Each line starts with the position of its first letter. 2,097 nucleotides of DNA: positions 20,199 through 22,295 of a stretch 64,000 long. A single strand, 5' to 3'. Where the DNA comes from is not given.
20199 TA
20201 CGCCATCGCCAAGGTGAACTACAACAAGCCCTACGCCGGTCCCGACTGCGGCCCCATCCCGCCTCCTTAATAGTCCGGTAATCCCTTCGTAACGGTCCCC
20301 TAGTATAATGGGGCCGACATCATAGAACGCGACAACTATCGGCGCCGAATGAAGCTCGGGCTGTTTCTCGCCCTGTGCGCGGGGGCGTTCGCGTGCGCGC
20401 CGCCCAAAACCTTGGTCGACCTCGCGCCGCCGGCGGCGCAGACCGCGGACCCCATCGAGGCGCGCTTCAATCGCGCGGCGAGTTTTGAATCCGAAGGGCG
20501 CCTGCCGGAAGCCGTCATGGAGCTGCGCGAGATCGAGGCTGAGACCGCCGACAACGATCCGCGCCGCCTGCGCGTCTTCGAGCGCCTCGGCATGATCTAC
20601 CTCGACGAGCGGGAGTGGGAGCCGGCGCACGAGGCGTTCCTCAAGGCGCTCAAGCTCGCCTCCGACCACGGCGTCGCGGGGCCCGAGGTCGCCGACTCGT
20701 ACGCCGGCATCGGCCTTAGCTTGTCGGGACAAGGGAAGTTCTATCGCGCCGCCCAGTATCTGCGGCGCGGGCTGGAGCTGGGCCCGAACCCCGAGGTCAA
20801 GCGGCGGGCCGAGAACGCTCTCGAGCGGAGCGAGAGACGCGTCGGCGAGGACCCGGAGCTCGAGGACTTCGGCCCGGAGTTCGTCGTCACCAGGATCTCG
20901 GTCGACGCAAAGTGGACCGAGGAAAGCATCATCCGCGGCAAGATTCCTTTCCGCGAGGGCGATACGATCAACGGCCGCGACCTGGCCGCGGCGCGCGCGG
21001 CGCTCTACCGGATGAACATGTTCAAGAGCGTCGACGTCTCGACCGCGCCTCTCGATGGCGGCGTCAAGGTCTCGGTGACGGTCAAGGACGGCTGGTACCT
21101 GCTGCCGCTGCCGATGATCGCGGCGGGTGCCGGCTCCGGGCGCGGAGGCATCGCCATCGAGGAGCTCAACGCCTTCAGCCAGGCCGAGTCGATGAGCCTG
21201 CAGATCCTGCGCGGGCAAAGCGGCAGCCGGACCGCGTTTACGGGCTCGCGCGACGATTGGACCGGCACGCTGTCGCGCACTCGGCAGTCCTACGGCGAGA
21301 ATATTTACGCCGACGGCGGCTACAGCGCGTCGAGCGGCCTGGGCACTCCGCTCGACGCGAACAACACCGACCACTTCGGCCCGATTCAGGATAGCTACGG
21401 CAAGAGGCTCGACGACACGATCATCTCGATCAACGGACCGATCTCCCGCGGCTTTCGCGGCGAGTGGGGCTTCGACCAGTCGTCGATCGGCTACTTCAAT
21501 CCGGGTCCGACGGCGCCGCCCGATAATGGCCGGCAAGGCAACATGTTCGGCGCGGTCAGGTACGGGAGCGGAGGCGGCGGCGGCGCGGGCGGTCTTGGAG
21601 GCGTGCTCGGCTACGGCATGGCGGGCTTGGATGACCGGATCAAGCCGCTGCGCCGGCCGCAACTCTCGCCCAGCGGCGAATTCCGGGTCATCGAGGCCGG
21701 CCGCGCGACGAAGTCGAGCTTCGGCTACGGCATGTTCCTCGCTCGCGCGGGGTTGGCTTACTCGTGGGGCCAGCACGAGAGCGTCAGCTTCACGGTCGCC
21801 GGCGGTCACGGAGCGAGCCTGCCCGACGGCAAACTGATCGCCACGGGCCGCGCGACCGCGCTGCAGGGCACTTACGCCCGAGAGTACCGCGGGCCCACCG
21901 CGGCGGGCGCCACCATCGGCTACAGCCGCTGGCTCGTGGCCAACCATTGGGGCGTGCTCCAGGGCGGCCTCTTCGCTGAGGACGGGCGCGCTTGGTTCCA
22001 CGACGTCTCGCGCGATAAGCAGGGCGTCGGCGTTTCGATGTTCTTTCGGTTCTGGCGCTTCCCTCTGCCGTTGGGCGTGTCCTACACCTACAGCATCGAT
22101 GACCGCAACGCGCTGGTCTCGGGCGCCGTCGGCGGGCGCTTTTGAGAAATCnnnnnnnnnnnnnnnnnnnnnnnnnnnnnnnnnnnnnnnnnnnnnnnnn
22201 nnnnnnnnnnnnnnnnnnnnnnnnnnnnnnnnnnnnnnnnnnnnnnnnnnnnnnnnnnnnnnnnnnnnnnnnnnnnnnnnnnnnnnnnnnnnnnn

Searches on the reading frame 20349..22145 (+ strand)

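Call 55: search_protein_families(library=pfam, proteins=[window:20349-22145:+])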
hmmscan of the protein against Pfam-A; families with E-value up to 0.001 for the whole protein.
window:20349-22145:+ (598 aa): 5 families
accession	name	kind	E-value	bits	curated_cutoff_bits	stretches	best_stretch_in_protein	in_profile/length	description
PF00515.34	TPR_1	-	4.7e-10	39.3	27.8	0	115-147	1-33/34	Tetratricopeptide repeat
PF07719.23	TPR_2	-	4.1e-09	36.3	27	0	77-107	4-34/34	Tetratricopeptide repeat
PF13424.12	TPR_12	-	1.5e-06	28.7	30.1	1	75-144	4-74/77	Tetratricopeptide repeat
PF13181.12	TPR_8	-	9.4e-05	22.7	25.7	0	115-146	1-32/34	Tetratricopeptide repeat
PF07244.20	POTRA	-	0.0001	23.4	21.3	1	190-247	14-78/79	Surface antigen variable number repeat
